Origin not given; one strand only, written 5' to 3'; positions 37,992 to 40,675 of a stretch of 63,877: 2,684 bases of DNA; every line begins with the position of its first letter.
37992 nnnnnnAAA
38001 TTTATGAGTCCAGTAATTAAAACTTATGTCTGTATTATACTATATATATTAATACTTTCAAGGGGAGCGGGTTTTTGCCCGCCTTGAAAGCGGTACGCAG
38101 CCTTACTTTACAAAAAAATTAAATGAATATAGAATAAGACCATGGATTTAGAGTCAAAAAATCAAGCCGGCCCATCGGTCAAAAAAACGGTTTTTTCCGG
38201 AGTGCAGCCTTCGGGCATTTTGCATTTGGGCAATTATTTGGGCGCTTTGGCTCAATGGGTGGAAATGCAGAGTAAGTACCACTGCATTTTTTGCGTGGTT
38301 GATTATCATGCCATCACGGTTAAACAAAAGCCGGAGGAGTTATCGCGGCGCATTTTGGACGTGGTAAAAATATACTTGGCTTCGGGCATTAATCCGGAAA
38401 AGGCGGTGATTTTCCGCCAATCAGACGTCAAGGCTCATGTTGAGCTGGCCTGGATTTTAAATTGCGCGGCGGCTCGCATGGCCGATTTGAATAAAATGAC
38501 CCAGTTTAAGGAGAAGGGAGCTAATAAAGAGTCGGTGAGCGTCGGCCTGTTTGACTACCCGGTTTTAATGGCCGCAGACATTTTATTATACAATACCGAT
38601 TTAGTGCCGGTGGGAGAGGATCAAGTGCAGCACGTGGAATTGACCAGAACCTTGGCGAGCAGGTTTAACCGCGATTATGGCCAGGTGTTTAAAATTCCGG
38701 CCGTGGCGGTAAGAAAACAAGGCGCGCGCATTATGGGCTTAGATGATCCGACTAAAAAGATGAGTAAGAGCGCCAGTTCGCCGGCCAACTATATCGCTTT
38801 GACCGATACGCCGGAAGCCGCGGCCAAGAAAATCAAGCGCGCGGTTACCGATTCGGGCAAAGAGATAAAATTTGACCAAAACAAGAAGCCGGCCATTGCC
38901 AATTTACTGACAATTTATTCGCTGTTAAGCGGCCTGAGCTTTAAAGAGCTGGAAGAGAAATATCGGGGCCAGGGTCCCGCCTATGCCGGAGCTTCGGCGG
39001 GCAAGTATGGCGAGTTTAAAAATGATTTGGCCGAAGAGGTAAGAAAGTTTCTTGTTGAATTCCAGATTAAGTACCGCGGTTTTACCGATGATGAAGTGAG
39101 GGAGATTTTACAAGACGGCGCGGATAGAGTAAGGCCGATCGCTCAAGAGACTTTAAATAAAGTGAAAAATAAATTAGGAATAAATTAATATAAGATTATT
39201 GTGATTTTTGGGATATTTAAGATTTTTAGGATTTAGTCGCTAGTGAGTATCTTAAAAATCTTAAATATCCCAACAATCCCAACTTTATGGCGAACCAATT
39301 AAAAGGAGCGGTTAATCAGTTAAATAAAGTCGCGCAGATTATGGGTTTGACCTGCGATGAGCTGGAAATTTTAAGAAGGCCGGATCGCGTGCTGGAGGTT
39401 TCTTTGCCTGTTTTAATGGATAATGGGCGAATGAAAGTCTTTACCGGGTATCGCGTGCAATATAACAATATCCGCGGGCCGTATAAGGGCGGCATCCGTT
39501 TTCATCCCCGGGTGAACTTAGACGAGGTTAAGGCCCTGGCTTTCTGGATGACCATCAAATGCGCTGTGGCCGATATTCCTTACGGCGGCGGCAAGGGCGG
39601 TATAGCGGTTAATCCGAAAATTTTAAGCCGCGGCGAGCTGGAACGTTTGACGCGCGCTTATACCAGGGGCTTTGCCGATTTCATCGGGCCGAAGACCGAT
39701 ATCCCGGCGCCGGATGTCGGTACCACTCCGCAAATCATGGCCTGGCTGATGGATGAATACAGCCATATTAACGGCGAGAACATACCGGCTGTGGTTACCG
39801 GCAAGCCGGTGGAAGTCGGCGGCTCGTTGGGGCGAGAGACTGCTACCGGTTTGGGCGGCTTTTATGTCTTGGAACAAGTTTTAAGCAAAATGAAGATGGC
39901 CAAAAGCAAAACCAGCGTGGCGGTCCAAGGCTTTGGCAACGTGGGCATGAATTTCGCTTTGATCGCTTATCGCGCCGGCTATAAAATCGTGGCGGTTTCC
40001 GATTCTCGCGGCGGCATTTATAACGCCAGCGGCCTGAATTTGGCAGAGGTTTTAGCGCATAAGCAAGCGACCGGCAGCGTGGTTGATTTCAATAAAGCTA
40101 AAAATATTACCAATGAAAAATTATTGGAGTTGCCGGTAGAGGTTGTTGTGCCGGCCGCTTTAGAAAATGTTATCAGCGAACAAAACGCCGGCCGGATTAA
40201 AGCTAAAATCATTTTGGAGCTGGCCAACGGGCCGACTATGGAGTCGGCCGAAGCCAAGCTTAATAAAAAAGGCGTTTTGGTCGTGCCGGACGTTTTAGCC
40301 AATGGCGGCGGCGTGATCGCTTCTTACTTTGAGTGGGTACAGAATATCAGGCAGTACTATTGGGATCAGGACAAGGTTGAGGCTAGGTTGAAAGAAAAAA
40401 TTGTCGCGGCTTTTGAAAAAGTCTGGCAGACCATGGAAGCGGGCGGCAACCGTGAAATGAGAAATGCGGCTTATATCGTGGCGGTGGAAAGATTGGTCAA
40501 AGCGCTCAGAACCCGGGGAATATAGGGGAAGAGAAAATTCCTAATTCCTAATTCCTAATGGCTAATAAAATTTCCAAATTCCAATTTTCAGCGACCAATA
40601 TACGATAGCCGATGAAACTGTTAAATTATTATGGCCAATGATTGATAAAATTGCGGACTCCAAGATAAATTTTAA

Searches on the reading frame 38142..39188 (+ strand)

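Call 10: search_protein_families(library=pfam, proteins=[window:38142-39188:+], max_evalue=0.00001)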
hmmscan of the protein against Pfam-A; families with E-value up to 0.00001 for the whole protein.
window:38142-39188:+ (348 aa): 1 family
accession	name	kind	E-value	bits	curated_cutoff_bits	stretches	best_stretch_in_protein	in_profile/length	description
PF00579.31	tRNA-synt_1b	-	9.8e-76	255.3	21.1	1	16-304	7-291/292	tRNA synthetases class I (W and Y)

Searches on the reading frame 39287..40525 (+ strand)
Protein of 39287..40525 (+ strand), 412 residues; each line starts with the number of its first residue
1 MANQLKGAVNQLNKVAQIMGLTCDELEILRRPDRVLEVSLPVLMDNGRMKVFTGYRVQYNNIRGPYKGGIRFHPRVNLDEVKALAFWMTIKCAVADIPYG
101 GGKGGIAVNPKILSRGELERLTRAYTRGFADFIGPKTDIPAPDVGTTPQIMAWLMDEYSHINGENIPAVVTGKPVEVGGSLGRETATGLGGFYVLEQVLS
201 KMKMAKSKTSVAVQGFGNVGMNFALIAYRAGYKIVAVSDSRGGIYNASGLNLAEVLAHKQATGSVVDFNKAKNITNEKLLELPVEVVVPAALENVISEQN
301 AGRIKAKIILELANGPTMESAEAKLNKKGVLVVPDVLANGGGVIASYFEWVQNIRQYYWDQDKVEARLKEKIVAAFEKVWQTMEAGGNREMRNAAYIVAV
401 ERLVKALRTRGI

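Call 10: search_protein_families(library=pfam, proteins=[window:39287-40525:+], max_evalue=0.00001)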
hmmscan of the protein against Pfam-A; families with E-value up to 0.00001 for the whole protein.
window:39287-40525:+ (412 aa): 2 families
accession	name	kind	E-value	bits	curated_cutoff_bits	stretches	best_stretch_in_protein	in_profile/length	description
PF00208.27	ELFV_dehydrog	-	1.6e-76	257.6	23.4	1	178-411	1-241/241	Glutamate/Leucine/Phenylalanine/Valine dehydrogenase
PF02812.23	ELFV_dehydrog_N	-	2.3e-59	199.2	25.3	1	32-160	1-129/129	Glu/Leu/Phe/Val dehydrogenase, dimerisation domain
